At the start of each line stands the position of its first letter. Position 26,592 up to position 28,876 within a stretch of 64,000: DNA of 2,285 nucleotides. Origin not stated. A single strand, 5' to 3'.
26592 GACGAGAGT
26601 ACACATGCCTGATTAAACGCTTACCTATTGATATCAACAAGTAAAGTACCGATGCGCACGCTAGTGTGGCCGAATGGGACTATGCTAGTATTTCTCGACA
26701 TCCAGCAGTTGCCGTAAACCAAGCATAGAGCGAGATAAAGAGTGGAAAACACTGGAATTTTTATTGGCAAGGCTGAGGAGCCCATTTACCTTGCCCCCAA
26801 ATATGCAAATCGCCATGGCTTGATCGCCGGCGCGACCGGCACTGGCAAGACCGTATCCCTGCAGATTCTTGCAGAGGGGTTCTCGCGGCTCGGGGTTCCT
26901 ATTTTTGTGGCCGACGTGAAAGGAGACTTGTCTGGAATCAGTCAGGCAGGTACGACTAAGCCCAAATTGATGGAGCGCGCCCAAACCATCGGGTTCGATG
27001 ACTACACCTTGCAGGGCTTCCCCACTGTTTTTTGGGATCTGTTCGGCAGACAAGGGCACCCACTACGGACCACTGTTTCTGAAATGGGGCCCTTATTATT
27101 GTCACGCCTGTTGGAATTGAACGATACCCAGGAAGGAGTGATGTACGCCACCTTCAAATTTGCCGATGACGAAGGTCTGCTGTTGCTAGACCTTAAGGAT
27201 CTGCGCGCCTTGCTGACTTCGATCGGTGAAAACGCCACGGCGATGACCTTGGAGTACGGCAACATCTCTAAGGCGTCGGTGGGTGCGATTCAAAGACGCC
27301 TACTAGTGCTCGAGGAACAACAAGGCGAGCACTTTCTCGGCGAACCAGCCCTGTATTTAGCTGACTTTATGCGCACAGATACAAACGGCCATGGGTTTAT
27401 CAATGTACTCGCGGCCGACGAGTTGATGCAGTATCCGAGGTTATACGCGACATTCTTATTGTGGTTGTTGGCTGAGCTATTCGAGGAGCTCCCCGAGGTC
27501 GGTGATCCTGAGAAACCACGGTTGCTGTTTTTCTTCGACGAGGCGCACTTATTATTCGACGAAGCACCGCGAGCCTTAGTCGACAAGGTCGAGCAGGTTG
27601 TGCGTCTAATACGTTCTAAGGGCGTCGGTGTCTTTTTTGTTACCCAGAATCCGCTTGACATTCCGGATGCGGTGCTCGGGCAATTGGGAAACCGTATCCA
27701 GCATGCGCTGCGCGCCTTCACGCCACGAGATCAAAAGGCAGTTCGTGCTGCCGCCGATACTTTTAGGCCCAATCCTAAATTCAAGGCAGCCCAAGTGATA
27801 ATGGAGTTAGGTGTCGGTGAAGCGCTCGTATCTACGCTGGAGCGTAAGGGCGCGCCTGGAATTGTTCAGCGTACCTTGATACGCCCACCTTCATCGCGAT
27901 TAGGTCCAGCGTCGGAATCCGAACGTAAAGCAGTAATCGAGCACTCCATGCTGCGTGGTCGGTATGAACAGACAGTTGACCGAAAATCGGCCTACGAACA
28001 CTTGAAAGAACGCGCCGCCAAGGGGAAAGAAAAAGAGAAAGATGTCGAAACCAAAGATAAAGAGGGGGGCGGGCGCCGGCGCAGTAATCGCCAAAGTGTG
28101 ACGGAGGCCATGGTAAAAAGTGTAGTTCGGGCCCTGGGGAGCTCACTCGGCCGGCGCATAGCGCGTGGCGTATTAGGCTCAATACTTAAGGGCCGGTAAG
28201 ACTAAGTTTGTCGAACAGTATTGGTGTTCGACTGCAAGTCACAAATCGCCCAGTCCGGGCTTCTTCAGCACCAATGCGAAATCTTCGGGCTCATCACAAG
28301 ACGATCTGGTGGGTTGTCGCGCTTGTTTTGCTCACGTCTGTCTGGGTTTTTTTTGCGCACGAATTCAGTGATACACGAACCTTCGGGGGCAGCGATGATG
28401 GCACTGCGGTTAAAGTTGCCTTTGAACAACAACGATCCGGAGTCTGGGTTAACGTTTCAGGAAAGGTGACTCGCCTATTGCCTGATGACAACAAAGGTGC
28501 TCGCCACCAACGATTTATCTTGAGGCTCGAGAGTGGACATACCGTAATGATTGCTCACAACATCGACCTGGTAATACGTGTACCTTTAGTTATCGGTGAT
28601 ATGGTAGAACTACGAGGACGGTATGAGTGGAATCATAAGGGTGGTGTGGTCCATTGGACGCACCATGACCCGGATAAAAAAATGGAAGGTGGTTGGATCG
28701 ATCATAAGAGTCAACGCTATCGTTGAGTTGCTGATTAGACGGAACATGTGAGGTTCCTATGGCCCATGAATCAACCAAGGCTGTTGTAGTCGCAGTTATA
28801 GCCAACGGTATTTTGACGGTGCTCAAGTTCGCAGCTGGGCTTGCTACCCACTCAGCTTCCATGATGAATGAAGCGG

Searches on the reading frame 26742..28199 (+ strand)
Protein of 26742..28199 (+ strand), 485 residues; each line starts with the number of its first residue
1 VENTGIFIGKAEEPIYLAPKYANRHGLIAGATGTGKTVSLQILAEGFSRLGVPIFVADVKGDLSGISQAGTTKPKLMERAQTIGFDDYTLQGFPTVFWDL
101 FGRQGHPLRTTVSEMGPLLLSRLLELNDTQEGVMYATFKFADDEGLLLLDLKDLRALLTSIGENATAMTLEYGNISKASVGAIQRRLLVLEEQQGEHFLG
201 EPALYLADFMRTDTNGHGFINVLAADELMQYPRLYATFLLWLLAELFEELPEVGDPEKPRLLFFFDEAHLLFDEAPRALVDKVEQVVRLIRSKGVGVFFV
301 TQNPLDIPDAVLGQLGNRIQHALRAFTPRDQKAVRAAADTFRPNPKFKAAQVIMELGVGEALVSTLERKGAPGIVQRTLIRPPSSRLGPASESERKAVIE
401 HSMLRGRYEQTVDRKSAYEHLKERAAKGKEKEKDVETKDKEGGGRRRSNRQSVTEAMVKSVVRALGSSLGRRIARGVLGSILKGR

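Call 8: search_protein_families(library=pfam, proteins=[window:26742-28199:+], max_evalue=0.01)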
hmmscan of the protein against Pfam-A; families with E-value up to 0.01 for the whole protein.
window:26742-28199:+ (485 aa): 7 families
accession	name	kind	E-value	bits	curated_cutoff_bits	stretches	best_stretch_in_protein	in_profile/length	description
PF05872.18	HerA_C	-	1.1e-224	747.1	22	1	10-481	8-497/502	Helicase HerA-like C-terminal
PF01935.23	DUF87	-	1.3e-08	35.7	23.2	1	8-200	7-177/220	Helicase HerA, central domain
PF01580.24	FtsK_SpoIIIE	-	0.00046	20.1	24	1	13-43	29-59/221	FtsK/SpoIIIE family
PF13401.12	AAA_22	-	0.001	19.9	27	0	23-50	5-32/130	AAA domain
PF04851.21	ResIII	-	0.0023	18.3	22.5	0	22-44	22-44/164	Type III restriction enzyme, res subunit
PF12846.13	AAA_10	-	0.0023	17.4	27.5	0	262-332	243-307/362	AAA-like domain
PF13604.12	AAA_30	-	0.0094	16.1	27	0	26-57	21-52/191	AAA domain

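Call 10: find_encoding_contigs(protein=window:26742-28199:+, flank=10000, max_places=10)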
Protein window:26742-28199:+ (485 aa): 1 contig read that carries it; 1 place shown.
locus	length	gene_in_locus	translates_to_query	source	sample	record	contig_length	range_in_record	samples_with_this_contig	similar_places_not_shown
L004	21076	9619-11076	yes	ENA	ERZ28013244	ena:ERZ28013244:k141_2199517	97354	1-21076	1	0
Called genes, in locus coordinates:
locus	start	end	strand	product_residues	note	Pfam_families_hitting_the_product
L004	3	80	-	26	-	?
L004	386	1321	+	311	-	PF00795:CN_hydrolase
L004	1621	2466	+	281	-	PF13483:Lactamase_B_3 (weak)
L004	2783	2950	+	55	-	-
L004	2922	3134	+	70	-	PF13602:ADH_zinc_N_2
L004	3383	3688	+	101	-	PF01022:HTH_5 (weak), PF21476:PF0610-like_N, PF23470:Zn_ribbon_PF0610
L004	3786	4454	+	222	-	PF00702:Hydrolase, PF13419:HAD_2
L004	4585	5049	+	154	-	-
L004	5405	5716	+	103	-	-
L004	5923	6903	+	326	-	PF01590:GAF, PF13185:GAF_2, PF00990:GGDEF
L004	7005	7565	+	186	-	PF00857:Isochorismatase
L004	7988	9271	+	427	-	PF00083:Sugar_tr (weak), PF07690:MFS_1, PF06779:MFS_4, PF07690:MFS_1, PF05977:MFS_3 (weak)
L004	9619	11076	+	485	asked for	PF01935:DUF87, PF05872:HerA_C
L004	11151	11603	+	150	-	PF11948:DUF3465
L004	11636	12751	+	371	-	PF01545:Cation_efflux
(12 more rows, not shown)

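Call 11: find_related_loci(query=window:26742-28199:+, collection=genome_contigs, flank=10000)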
Query window:26742-28199:+ (485 aa) in genome_contigs; peptide patterns used: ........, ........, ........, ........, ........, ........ (x = any residue, [..] = any of these).
380 stretches matched a pattern; 151 encode a relative of the query (tblastn E <= 1e-3); the best 80 are kept; 80 distinct loci.
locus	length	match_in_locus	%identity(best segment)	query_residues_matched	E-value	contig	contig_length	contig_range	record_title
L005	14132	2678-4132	93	1-485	0e+0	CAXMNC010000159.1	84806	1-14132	MAG: Acidiferrobacterales bacterium isolate 07C-BC-St02_bin.17.orig genome assembly, contig: k141_730351, whole genome s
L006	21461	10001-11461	69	2-483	0e+0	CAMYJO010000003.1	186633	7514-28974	MAG: uncultured Gammaproteobacteria bacterium isolate ES_Gamma_034 genome assembly, contig: scaffold_30, whole genome sh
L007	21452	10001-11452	69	4-483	0e+0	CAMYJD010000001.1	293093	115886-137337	MAG: uncultured Gammaproteobacteria bacterium isolate ES_Gamma_035 genome assembly, contig: scaffold_0, whole genome sho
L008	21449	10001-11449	68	1-485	0e+0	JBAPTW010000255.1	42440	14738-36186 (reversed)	MAG: Gammaproteobacteria bacterium isolate MFD01233_ilm_asm_bin41 k127_70899, whole genome shotgun sequence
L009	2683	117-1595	65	2-485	0e+0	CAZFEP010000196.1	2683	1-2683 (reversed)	MAG TPA_asm: uncultured Thiotrichales bacterium isolate SRP268394_co2_143 genome assembly, contig: NODE_45860_length_268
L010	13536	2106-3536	63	15-482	0e+0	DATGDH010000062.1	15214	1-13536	MAG TPA_asm: Burkholderiales bacterium isolate SMAG_U9669 k141_56560, whole genome shotgun sequence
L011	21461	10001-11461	61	5-483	0e+0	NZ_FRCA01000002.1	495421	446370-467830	Halomonas cupida strain DSM 4740, whole genome shotgun sequence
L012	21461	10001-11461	63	1-483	0e+0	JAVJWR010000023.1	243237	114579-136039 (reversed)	MAG: Haliea sp. isolate F2-STO-06 k141_30267, whole genome shotgun sequence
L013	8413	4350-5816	62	1-485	0e+0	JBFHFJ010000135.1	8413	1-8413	MAG: Haliea sp. isolate Mix_sand07.2021.05.G.123 k141_2025796_length_8413_cov_27.3565, whole genome shotgun sequence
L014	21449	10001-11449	64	5-481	0e+0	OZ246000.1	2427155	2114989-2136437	MAG: uncultured Micavibrio sp. isolate cbe261f4-5b29-49d5-a76a-7d5a1014ef1b genome assembly, chromosome: 1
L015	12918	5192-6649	60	6-485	0e+0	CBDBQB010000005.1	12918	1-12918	MAG: Candidatus Poriferihabitaceae bacterium isolate 3cfa23a2-f5af-4431-90b1-fc6b858150c5 genome assembly, contig: conti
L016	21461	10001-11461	61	1-483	0e+0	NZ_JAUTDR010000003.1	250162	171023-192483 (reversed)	Haliea sp. E1-2-M8 Scaffold3, whole genome shotgun sequence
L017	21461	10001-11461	62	1-483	0e+0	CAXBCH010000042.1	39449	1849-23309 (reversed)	MAG TPA_asm: uncultured Haliea sp. isolate ERR2762129_binner13_Refined_31 genome assembly, contig: ERZ3421489.521, whole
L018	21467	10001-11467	62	1-485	0e+0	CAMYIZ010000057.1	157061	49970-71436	MAG: uncultured Haliea sp. isolate Biocath_Gamma_022 genome assembly, contig: k127_24451, whole genome shotgun sequence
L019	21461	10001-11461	61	1-483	0e+0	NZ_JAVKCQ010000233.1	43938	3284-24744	MAG: Haliea sp. isolate F4-SAH-25 k141_90977, whole genome shotgun sequence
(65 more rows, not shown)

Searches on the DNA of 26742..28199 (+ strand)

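Call 49: search_with_rna_model(model_id=R2, sources=[L005, L006, L007, L008, L011], max_evalue=10, filters=off, show_alignments=4)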
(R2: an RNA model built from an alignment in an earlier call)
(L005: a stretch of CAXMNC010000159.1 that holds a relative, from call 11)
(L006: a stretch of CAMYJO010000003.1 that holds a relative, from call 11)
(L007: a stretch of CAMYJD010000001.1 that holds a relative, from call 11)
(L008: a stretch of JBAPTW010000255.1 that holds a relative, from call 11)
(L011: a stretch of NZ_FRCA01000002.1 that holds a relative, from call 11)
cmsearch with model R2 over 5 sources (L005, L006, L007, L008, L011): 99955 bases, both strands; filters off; matches with E-value up to 10: 1.
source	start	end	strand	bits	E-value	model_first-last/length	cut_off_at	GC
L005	4833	4866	+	10.8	3.5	1-64/64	no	0.47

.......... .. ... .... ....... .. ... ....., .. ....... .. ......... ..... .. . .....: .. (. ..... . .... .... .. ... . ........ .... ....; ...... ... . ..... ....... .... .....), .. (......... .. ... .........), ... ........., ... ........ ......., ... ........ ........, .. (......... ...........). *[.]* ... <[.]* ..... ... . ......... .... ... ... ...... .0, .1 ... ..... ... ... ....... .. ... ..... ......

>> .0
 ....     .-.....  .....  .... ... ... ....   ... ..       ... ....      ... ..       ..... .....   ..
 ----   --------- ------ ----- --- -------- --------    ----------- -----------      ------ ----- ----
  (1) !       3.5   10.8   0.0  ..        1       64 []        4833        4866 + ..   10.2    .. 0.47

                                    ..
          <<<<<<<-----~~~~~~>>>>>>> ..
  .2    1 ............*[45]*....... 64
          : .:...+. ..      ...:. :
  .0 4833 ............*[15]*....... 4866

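Call 70: search_with_rna_model(model_id=R2, sources=[L005, L006, L007, L008, L009, L010, L011, L012, L013, L014, L015, L016, L017, L018, L019, L020, L021, L022, L023, L024, L025, L026, L027, L028, L029, L030, L031, L032, L033, L034, L035, L036, L037, L038, L039, L040, L041, L042, L043, L044, L045, L046, L047, L048, L049, L050, L051, L052, L053, L054, L055, L056, L057, L058, L059, L060, L061, L062, L063, L064, L065, L066, L067, L068, L069, L070, L071, L072, L073, L074, L075, L076, L077, L078, L079, L080, L081, L082, L083, L084, window], max_evalue=10, filters=default)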
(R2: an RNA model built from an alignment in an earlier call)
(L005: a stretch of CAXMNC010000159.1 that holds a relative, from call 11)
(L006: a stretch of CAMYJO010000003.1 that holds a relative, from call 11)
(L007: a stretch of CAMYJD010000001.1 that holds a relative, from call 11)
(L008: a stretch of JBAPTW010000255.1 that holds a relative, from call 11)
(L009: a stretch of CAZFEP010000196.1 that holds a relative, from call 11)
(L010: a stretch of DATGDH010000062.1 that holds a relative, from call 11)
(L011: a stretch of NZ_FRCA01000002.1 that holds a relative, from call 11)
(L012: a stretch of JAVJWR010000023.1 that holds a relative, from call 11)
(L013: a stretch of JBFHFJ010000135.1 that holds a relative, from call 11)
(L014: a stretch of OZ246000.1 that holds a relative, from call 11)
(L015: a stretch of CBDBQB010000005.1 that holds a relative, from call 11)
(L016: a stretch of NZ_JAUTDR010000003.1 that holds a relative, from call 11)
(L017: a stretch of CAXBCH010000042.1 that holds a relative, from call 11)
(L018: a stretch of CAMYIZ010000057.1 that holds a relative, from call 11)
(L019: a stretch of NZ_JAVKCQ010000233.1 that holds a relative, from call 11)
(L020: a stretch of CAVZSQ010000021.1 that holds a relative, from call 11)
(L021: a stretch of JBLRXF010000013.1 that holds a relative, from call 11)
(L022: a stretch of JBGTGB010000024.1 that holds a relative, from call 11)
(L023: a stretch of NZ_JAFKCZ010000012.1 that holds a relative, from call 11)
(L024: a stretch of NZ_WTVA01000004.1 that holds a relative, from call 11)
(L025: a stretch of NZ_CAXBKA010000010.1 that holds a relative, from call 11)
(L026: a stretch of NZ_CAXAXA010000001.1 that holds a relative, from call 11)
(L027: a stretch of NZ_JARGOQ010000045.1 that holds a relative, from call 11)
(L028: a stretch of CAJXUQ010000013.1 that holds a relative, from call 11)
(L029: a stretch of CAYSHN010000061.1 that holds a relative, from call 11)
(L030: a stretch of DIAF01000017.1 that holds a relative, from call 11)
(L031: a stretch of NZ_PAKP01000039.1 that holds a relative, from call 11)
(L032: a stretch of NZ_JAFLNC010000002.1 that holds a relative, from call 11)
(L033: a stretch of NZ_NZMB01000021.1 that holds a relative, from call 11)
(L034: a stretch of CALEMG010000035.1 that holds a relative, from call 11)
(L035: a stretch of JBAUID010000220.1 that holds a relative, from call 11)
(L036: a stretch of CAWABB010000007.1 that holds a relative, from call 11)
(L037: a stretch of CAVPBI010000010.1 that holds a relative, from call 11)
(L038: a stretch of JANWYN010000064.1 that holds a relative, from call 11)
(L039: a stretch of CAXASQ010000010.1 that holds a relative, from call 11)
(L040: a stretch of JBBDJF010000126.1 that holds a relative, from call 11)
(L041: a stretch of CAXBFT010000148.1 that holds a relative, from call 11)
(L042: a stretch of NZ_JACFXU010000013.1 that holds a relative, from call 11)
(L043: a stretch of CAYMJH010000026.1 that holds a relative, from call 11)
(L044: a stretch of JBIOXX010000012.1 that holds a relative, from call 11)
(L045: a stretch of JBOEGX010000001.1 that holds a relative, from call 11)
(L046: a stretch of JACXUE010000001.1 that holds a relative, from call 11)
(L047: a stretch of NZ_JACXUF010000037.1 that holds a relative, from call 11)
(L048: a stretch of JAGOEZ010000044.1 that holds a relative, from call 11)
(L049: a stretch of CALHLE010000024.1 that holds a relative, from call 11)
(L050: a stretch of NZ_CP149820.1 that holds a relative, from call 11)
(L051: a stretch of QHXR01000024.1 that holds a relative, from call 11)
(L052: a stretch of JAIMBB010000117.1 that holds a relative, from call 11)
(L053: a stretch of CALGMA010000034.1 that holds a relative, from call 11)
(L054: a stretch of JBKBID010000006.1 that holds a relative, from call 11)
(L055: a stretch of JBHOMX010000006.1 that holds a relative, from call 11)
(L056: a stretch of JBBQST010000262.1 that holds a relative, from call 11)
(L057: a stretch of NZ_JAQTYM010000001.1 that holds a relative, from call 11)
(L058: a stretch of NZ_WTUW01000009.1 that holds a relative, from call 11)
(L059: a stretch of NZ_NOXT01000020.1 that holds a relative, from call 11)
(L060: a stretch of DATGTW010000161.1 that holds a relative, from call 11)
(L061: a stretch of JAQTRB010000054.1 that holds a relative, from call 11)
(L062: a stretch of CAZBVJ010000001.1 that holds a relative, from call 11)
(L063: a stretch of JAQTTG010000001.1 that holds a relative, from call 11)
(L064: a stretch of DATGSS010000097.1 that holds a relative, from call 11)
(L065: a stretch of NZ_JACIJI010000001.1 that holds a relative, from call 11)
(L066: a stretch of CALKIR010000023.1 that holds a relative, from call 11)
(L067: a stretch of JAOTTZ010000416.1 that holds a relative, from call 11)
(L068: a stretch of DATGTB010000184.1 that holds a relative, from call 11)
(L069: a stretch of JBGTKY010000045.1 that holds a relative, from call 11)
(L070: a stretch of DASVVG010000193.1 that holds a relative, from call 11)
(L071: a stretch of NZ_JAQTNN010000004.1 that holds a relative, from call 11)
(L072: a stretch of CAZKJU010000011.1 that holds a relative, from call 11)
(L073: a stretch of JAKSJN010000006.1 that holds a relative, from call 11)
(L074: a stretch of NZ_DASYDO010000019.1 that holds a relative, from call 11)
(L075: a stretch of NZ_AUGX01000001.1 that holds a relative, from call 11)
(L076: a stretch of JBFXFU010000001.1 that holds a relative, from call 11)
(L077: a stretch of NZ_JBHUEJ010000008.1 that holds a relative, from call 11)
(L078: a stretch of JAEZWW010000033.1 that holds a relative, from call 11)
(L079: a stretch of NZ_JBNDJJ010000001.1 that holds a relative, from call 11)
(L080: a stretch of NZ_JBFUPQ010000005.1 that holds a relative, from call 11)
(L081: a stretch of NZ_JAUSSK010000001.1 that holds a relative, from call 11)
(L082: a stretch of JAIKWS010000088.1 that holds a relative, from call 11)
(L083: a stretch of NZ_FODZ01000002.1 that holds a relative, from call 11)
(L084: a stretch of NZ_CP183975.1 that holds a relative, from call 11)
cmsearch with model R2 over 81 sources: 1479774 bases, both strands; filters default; matches with E-value up to 10: 2.
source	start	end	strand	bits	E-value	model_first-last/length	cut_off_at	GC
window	18456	18521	+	19.4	0.32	1-64/64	no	0.55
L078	13154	13196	+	15.6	3.1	1-64/64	no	0.65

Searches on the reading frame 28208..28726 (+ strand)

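Call 65: search_protein_families(library=pfam, proteins=[window:28208-28726:+], max_evalue=0.1)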
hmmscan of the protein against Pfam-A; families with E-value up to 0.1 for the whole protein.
window:28208-28726:+ (172 aa): 2 families
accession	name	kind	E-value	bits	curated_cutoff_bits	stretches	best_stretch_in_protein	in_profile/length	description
PF11948.15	DUF3465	-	9.7e-42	142.3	25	1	62-171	13-123/124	Protein of unknown function (DUF3465)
PF02553.20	CbiN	-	0.065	13.6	25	0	34-82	3-52/67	Cobalt transport protein component CbiN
